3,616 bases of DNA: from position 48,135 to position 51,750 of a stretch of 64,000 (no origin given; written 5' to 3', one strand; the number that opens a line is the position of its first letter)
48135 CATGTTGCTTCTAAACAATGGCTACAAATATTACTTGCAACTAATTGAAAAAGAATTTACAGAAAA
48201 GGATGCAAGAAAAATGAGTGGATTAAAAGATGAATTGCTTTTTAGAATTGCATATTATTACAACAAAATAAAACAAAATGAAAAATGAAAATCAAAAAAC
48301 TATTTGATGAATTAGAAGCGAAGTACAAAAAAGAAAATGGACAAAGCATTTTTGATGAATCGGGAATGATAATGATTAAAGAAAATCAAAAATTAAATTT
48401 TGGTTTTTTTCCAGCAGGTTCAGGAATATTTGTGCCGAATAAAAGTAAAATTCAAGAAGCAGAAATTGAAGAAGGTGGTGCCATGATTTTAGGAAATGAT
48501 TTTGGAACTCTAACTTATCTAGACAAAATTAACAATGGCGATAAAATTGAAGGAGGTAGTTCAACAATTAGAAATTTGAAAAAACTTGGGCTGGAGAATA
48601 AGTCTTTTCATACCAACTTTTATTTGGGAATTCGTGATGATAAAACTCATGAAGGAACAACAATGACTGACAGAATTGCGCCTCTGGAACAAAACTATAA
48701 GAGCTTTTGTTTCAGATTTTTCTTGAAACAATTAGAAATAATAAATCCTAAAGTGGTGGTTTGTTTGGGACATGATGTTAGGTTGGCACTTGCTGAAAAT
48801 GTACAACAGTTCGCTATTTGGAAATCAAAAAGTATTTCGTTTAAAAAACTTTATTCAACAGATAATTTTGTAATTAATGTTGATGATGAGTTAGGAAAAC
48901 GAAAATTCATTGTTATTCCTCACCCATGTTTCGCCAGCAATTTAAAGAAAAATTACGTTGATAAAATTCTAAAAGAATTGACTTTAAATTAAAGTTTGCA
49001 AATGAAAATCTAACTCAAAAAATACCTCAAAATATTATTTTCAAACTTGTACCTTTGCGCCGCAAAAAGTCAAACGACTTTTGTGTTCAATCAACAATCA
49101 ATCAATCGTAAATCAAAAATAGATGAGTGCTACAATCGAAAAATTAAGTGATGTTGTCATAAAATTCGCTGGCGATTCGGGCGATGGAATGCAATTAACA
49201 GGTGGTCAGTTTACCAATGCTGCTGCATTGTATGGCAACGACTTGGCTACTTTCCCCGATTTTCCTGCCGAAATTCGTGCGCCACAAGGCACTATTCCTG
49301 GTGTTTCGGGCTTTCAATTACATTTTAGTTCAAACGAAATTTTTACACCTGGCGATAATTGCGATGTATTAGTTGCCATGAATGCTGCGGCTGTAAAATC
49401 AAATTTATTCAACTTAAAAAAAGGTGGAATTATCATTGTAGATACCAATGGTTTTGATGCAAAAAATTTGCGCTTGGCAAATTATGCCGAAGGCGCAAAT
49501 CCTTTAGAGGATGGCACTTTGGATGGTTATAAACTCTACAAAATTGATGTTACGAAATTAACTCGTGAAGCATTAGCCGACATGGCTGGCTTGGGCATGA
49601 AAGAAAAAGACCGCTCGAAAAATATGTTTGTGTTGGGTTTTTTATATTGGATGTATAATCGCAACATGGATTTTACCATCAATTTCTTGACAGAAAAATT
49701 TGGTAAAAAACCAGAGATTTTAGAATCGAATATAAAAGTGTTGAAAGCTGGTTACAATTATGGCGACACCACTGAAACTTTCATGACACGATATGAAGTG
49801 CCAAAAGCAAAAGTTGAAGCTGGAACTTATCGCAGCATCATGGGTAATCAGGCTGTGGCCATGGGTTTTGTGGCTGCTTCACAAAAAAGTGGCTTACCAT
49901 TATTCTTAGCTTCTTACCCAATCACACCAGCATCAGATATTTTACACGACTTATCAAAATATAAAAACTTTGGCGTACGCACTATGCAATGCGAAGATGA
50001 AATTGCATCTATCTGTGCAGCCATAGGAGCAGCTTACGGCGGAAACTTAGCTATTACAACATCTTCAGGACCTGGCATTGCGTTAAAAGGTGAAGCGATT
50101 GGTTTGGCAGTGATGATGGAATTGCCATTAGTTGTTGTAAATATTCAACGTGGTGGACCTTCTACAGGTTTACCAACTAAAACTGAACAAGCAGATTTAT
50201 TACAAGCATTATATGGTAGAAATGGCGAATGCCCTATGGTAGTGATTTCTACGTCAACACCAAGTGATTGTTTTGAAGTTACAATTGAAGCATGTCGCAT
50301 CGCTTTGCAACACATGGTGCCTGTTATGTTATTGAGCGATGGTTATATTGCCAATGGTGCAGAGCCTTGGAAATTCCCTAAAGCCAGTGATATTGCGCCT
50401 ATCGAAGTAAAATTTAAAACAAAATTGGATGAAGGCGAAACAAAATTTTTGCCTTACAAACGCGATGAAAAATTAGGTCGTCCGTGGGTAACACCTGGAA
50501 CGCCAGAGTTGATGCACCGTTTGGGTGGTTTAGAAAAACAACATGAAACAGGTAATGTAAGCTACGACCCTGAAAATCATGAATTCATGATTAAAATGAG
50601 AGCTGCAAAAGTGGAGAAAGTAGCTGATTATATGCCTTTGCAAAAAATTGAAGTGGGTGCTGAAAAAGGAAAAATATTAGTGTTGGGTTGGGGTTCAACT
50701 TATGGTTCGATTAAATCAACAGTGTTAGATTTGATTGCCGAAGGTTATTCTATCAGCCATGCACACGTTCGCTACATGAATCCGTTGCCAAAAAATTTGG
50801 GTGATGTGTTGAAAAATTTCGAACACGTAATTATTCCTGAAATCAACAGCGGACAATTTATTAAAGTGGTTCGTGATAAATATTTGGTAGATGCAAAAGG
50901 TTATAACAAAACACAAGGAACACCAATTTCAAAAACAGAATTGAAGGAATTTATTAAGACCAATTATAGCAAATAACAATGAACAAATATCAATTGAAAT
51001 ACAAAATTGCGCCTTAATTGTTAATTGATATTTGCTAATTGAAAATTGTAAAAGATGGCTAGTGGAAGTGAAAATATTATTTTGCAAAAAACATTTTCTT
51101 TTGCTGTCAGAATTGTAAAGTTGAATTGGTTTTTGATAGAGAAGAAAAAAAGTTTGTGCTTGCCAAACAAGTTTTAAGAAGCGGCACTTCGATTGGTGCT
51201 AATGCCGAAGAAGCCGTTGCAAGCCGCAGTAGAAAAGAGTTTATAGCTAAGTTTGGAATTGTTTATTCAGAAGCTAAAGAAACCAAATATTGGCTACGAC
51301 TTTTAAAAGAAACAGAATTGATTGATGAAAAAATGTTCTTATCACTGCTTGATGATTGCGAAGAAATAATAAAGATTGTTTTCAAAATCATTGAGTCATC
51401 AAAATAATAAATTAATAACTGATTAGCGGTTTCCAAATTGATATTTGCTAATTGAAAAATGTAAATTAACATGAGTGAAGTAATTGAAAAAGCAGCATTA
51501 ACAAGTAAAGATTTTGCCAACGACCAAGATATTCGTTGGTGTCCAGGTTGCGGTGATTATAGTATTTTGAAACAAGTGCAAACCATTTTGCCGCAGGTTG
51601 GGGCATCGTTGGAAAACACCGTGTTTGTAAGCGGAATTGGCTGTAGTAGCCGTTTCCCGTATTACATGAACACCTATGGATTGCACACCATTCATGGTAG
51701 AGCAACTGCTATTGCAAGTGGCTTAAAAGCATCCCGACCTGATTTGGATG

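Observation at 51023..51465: Four-helix-bundle gene cassette inserted in the korA-korB spacer, bounded by a 30-bp direct repeat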

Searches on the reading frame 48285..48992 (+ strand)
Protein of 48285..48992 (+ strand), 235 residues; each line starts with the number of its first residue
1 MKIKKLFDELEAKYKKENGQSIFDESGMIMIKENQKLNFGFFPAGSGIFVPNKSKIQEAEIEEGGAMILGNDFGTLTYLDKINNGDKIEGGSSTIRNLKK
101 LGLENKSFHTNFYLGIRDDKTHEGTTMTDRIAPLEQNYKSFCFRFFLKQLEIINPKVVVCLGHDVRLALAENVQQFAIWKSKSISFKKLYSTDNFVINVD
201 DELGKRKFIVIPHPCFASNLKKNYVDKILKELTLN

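Call 6: search_protein_families(library=ncbifam, proteins=[window:48285-48992:+])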
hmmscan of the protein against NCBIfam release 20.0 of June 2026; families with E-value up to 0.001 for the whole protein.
window:48285-48992:+ (235 aa): 2 families
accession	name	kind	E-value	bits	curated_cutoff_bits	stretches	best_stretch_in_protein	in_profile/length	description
NF040953.1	Arch_udg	equivalog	0.00016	21.2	250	1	140-174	97-132/184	type-4 uracil-DNA glycosylase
TIGR00758.1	UDG_fam4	subfamily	0.00093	18.9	125.3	0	140-174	86-120/173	uracil-DNA glycosylase, family 4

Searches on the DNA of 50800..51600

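Call 59: search_rna_families(source=window, start=50800, end=51600, threshold=evalue, max_evalue=1)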
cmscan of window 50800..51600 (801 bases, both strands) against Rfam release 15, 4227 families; matches with E-value up to 1: 1.
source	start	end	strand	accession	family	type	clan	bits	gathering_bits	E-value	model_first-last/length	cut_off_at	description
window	51321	51388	+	RF01647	ceN61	Gene; snRNA; snoRNA; CD-box;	-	19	60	0.28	1-72/72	no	Caenorhabditis snoRNA ceN61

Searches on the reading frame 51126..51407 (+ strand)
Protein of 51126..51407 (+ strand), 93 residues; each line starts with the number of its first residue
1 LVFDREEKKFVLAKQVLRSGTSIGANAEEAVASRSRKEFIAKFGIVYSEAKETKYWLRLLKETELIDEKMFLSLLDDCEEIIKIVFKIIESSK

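Call 63: search_protein_families(library=pfam, proteins=[window:51126-51407:+])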
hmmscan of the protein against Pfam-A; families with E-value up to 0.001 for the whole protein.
window:51126-51407:+ (93 aa): 1 family
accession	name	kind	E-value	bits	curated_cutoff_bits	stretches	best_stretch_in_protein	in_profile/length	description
PF05635.17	23S_rRNA_IVP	-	2.3e-21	76.4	33.8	1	6-85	25-104/106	23S rRNA-intervening sequence protein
